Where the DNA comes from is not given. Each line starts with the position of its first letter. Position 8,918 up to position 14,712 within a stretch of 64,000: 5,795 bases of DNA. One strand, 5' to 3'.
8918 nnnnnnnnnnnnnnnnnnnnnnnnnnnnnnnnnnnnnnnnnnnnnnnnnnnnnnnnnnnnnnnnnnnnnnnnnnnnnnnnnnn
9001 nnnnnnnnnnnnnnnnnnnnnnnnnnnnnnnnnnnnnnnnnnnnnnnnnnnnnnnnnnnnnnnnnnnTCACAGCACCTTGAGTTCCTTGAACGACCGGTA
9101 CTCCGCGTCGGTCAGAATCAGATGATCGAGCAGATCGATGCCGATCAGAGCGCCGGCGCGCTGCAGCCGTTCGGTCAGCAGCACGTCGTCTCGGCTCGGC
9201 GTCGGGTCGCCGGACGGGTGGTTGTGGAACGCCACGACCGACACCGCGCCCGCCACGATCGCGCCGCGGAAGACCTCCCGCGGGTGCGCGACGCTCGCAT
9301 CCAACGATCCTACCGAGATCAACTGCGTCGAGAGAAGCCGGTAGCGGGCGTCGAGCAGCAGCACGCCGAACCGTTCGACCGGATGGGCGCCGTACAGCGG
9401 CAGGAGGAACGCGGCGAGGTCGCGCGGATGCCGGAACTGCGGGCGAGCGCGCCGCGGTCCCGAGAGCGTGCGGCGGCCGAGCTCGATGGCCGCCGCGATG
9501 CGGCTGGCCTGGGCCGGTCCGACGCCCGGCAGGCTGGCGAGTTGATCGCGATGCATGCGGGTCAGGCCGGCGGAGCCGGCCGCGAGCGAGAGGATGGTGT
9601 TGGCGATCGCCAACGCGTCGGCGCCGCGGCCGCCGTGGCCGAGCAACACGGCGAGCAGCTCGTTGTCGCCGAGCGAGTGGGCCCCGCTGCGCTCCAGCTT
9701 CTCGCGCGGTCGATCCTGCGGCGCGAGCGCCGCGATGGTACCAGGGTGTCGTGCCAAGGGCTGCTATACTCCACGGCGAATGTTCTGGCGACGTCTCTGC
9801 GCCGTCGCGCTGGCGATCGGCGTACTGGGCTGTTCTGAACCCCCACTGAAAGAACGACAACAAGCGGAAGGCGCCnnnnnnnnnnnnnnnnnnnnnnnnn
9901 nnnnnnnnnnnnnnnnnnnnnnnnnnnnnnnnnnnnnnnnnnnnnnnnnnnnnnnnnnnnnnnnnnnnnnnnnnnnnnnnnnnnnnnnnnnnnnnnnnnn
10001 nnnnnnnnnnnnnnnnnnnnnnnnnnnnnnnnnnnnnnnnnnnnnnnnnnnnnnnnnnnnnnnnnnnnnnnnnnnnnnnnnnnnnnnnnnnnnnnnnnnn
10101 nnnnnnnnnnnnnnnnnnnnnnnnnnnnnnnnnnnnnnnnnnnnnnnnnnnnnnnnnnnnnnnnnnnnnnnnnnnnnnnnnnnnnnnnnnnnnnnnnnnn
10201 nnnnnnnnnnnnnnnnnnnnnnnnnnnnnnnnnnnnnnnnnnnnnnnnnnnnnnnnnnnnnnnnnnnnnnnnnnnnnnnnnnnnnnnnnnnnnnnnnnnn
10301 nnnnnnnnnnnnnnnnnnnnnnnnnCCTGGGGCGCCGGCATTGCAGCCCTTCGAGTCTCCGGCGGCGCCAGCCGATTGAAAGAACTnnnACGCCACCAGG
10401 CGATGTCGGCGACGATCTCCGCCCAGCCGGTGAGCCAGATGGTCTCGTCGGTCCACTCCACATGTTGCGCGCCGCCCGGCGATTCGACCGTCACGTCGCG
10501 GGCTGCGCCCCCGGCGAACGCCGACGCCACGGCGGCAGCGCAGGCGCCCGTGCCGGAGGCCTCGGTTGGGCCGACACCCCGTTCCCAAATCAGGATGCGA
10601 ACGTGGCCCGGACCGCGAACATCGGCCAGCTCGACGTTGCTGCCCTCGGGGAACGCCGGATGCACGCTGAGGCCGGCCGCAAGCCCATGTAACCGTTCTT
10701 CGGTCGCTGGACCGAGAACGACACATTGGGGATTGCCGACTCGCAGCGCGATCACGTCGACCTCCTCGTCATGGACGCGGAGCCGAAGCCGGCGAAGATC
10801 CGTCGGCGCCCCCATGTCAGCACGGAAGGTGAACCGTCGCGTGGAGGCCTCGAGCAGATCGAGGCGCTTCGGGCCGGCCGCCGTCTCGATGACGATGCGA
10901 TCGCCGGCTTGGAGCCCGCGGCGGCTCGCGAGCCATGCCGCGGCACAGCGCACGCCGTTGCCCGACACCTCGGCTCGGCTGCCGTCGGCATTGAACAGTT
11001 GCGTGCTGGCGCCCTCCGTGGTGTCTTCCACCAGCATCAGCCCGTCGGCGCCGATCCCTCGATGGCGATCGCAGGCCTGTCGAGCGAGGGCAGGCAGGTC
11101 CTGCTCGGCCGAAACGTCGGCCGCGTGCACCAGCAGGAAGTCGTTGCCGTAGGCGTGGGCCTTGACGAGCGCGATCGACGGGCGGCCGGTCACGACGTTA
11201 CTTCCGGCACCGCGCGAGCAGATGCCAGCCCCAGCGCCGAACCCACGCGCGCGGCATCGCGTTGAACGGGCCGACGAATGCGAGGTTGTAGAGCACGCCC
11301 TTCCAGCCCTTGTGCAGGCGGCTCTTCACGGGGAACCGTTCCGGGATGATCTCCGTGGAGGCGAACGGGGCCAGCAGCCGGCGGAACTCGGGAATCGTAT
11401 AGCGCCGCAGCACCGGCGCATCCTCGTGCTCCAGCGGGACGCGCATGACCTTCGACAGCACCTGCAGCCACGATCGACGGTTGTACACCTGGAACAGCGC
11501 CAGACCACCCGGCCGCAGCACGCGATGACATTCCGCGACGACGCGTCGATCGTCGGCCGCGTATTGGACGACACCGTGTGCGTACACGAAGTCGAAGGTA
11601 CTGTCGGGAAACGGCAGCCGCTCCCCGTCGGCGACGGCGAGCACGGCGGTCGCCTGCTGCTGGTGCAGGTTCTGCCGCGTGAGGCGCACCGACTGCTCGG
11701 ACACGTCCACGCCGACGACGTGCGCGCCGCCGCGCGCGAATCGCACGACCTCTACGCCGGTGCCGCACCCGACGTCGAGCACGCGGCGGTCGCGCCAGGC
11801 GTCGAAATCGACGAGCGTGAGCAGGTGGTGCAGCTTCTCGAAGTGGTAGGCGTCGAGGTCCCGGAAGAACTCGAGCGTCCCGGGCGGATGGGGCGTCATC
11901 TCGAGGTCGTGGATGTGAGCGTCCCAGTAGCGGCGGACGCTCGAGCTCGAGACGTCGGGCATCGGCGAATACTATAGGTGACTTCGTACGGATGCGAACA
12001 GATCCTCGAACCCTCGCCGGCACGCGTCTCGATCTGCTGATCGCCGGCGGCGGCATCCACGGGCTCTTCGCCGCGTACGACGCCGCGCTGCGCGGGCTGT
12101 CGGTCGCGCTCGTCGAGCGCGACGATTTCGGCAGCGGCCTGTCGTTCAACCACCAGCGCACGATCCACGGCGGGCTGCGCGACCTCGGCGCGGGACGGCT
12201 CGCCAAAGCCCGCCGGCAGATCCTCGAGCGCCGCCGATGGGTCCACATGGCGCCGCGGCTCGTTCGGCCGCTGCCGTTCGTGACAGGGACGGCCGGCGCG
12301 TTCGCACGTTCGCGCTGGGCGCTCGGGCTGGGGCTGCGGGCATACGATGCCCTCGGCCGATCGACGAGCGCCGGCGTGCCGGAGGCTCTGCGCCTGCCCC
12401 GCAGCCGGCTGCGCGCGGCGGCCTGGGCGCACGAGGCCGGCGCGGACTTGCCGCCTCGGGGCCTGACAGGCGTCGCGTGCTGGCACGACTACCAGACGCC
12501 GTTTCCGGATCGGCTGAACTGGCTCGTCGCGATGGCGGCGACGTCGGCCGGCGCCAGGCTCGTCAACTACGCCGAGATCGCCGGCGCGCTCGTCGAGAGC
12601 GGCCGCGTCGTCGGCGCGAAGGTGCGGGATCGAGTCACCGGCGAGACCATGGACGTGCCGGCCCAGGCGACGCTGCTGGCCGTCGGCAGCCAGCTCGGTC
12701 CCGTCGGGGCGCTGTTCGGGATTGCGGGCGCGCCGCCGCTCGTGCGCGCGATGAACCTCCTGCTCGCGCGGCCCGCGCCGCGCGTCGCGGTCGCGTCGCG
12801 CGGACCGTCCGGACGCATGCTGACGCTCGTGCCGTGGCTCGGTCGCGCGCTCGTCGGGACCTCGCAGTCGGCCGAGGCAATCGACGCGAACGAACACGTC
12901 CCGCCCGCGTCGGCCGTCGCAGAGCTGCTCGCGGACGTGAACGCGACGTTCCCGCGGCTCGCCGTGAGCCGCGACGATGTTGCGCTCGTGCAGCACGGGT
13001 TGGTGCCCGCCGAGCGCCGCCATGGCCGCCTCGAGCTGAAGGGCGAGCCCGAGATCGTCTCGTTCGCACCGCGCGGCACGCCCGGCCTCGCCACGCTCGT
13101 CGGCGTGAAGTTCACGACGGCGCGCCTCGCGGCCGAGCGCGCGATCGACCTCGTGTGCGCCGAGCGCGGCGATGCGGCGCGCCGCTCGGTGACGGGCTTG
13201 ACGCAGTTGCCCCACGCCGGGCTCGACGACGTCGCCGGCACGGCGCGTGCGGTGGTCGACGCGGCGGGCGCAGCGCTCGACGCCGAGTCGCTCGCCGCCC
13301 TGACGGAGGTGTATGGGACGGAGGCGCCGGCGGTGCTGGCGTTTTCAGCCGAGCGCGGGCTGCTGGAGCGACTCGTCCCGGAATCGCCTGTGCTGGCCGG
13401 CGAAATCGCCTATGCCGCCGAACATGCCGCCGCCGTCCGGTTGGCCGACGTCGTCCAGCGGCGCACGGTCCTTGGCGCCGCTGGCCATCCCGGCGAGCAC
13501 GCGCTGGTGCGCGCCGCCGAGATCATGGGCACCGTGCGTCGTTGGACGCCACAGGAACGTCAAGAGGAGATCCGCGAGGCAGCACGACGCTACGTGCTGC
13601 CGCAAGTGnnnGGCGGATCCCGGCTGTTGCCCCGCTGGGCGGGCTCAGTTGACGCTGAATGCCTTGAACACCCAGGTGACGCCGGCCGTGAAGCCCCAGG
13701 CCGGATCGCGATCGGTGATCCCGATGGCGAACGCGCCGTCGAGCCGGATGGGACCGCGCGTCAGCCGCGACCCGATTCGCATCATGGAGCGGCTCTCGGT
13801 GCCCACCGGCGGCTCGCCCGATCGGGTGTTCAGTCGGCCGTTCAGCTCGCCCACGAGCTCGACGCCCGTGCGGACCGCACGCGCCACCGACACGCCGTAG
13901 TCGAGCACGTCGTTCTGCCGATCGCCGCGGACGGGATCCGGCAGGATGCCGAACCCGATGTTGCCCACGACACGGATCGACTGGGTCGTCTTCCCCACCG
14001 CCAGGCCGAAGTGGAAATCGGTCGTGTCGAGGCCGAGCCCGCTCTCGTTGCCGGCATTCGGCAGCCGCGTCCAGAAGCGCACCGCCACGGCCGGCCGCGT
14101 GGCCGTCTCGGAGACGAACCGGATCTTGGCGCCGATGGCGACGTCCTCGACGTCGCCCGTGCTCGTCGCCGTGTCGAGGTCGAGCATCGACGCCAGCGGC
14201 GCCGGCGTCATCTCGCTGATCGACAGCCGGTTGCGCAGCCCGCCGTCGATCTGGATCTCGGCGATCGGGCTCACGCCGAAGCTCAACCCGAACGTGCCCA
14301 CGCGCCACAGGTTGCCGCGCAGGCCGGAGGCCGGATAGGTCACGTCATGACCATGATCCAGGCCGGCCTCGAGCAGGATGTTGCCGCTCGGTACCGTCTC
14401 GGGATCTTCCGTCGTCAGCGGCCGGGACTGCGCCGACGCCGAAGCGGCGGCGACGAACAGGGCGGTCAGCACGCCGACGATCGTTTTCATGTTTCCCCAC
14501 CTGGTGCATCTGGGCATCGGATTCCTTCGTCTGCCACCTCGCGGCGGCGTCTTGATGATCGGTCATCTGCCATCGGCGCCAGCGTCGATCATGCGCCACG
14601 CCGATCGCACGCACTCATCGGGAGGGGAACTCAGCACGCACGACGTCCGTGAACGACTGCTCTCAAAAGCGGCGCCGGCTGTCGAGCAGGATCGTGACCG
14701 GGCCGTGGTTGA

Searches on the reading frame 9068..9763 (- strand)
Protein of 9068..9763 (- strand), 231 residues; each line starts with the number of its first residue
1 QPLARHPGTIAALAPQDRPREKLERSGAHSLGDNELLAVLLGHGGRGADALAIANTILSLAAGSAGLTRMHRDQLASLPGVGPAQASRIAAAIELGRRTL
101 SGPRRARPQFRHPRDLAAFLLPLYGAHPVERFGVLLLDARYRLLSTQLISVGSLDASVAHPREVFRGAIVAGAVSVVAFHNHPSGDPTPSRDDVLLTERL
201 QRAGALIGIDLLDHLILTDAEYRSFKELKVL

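Call 52: search_protein_families(library=pfam, proteins=[window:9068-9763:-], max_evalue=0.001)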
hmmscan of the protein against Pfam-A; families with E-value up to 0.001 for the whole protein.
window:9068-9763:- (231 aa): 4 families
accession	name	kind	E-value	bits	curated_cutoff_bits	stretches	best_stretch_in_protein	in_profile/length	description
PF04002.20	RadC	-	1.4e-37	128.8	22.1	1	111-228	2-119/121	RadC-like JAB domain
PF20582.4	UPF0758_N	-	8.3e-20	71.1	27.1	1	10-86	1-76/77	UPF0758 N-terminal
PF14520.12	HHH_5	-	0.00018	22.3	27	1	48-93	13-55/57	Helix-hairpin-helix domain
PF14464.11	Prok-JAB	-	0.0003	21.1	25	1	126-203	15-96/114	Prokaryotic homologs of the JAB domain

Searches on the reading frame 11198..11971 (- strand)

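Call 52: search_protein_families(library=pfam, proteins=[window:11198-11971:-], max_evalue=0.001)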
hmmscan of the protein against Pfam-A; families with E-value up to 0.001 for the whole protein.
window:11198-11971:- (257 aa): 15 families
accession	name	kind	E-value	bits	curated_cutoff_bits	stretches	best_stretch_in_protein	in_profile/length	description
PF08241.18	Methyltransf_11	-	1.5e-26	93.3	21.2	1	65-160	1-95/95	Methyltransferase domain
PF13649.12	Methyltransf_25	-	3.1e-24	85.9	27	1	64-156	1-97/97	Methyltransferase domain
PF13847.12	Methyltransf_31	-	1e-18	67.9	27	1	62-169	5-118/145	Methyltransferase domain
PF08242.18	Methyltransf_12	-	2.1e-17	64.1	30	1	65-157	1-97/98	Methyltransferase domain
PF13489.12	Methyltransf_23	-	7.6e-16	58.7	27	1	59-200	21-154/164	Methyltransferase domain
PF01209.24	Ubie_methyltran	-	1.9e-11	44.2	20.1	1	60-157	47-148/233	ubiE/COQ5 methyltransferase family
PF03141.22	Methyltransf_29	-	3.6e-09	36.2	23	1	27-158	86-215/506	Putative S-adenosyl-L-methionine-dependent methyltransferase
PF06325.19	PrmA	-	7.5e-08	32.6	22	1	60-131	161-232/296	Ribosomal protein L11 methyltransferase (PrmA)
PF05175.20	MTS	-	1.4e-07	31.7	23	1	56-165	27-142/170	Methyltransferase small domain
PF02353.26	CMAS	-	1.8e-06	27.9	27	1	45-163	49-167/273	Mycolic acid cyclopropane synthetase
PF05724.17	TPMT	-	2.1e-06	28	26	1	42-107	17-85/218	Thiopurine S-methyltransferase (TPMT)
PF08003.17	Methyltransf_9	-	7.4e-06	25.6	23.8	1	59-138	114-195/315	Protein of unknown function (DUF1698)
PF01135.25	PCMT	-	5.4e-05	23.5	20.3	1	61-130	74-147/210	Protein-L-isoaspartate(D-aspartate) O-methyltransferase (PCMT)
PF09445.16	Methyltransf_15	-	0.0002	21.4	22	1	62-104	2-44/165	RNA cap guanine-N2 methyltransferase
PF07021.18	MetW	-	0.00047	20.3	21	1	62-153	15-103/193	Methionine biosynthesis protein MetW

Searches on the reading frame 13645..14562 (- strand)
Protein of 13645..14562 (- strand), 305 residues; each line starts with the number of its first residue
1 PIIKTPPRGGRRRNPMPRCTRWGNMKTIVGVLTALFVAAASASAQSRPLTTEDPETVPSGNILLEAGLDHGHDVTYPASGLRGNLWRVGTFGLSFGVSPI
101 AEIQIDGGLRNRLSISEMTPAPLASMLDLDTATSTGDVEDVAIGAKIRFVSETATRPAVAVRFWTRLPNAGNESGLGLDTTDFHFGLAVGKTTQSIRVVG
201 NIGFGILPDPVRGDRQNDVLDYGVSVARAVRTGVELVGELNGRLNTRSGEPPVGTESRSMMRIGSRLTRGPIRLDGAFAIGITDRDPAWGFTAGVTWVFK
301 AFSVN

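Call 52: search_protein_families(library=pfam, proteins=[window:13645-14562:-], max_evalue=0.001)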
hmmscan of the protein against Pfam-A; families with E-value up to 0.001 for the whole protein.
window:13645-14562:- (305 aa): 1 family
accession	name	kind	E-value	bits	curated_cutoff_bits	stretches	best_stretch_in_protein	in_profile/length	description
PF13557.12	Phenol_MetA_deg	-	5.2e-05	23.9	22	1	46-244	2-185/242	Putative MetA-pathway of phenol degradation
